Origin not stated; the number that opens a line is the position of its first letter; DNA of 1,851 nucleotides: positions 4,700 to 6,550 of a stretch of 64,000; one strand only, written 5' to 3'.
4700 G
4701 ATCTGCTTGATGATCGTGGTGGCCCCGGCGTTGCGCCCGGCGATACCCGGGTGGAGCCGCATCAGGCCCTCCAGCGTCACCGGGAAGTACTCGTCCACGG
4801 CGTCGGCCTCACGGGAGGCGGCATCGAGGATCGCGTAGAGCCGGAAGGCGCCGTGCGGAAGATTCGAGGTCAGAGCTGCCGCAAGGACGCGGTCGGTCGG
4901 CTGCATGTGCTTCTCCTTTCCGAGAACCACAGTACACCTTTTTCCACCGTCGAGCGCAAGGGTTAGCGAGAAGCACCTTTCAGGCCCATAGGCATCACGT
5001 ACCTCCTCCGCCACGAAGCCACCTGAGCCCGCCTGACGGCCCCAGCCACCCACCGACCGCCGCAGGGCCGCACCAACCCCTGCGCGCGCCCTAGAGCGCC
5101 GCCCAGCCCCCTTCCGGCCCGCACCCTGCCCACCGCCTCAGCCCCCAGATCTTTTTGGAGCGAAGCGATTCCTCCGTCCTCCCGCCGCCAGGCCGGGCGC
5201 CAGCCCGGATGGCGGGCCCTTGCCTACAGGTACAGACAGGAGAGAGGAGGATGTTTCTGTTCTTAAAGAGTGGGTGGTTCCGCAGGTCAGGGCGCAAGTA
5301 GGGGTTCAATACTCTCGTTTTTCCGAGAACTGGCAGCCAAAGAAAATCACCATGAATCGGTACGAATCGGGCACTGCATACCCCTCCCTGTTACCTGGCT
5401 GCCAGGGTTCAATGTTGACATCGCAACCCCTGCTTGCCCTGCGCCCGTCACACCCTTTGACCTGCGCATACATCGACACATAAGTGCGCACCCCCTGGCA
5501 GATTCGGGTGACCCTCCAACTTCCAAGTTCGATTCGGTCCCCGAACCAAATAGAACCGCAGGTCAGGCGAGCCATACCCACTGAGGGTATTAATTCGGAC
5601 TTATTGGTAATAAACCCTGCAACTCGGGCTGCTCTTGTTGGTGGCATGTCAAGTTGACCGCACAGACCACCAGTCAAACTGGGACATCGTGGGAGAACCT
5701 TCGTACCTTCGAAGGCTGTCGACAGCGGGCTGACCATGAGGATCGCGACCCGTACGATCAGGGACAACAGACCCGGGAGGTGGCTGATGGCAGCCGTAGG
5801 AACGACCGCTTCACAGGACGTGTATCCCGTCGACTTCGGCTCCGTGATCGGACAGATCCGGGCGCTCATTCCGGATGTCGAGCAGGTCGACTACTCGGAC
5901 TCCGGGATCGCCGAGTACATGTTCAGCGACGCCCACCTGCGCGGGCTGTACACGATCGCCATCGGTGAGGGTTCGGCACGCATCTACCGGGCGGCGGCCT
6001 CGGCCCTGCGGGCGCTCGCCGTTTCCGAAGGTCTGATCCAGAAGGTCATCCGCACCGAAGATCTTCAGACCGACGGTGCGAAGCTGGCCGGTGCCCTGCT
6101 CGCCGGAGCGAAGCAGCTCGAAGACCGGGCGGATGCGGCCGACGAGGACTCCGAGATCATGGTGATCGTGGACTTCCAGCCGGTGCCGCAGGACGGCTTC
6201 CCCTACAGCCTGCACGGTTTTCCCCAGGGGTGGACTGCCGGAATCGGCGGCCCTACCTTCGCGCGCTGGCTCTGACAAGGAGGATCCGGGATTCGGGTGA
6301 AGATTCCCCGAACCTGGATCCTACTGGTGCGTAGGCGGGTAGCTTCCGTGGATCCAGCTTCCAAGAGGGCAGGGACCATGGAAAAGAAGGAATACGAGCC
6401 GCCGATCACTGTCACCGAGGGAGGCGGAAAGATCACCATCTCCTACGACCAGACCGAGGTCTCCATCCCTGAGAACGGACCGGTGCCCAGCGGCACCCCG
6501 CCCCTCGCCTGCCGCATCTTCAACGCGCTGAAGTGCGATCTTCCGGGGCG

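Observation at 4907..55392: Three lower-GC non-coding islands share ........-type iterons and exact 9-13-mers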

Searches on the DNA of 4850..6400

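Call 22: search_rna_families(source=window, start=4850, end=6400, threshold=evalue, max_evalue=10)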
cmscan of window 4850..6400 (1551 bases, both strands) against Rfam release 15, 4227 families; matches with E-value up to 10: 6.
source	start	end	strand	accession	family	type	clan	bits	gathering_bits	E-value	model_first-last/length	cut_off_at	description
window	5925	5948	+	RF01356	CRISPR-DR28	Gene; CRISPR;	-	21.9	35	0.56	1-24/24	no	CRISPR RNA direct repeat element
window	6135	6251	+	RF00312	snoZ206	Gene; snRNA; snoRNA; CD-box;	-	16.8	50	6.1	1-129/129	no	Small nucleolar RNA Z206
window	4890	5049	-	RF02047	Sphinx_2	Gene; lncRNA;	-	16.5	34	3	1-158/158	no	Sphinx conserved region 2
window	6266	6338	+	RF04043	mir-2062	Gene; miRNA;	-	16.5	90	4.6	1-72/72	no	mir-2062 microRNA precursor family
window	5305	5362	+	RF03050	RAGATH-25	Gene; sRNA;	-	14.5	49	2.3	1-50/50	no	RAGATH-25 RNA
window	5954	6026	-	RF01119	sR32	Gene; snRNA; snoRNA; CD-box;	-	11.5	40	4.7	1-57/57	no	Small nucleolar RNA sR32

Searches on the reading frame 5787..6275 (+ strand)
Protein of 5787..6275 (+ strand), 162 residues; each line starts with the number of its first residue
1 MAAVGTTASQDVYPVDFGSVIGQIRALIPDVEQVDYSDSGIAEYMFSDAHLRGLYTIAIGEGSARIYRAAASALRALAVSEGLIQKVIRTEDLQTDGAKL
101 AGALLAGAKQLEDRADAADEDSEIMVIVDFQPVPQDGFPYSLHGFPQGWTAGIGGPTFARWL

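Call 48: search_protein_families(library=pfam, proteins=[window:5787-6275:+], max_evalue=0.01)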
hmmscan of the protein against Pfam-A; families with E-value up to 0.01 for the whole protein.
window:5787-6275:+ (162 aa): 0 families

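Call 53: find_related_loci(query=window:5787-6275:+, collection=viral_contigs, flank=2500)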
Query window:5787-6275:+ (162 aa) in viral_contigs; peptide patterns used: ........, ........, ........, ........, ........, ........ (x = any residue, [..] = any of these).
19 stretches matched a pattern; 15 encode a relative of the query (tblastn E <= 1e-3); 15 distinct loci.
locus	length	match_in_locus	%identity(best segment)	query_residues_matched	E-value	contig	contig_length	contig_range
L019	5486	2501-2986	100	1-162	2e-105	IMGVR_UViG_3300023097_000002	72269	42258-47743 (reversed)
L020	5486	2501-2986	99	1-162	3e-105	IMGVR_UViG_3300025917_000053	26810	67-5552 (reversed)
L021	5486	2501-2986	99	1-162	3e-105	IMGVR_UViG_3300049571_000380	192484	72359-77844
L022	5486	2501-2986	95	1-162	9e-93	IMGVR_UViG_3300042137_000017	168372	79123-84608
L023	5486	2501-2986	95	1-162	9e-93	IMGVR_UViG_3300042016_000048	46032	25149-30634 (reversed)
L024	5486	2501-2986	83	1-162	9e-82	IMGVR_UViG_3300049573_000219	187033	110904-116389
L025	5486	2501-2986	83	1-162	1e-81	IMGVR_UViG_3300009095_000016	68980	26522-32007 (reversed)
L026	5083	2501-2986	75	1-162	2e-71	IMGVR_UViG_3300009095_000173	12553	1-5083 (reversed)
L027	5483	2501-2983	73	1-162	2e-61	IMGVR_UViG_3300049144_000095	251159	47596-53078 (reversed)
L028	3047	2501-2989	72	1-162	4e-58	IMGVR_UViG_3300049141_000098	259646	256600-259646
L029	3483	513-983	70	4-162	3e-55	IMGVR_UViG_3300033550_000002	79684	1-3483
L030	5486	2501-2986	64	1-162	3e-51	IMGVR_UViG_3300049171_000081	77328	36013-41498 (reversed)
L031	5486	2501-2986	64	1-162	3e-51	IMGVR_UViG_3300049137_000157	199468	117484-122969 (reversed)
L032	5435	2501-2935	57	7-147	3e-42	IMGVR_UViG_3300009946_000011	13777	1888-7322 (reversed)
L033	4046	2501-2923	60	10-147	4e-40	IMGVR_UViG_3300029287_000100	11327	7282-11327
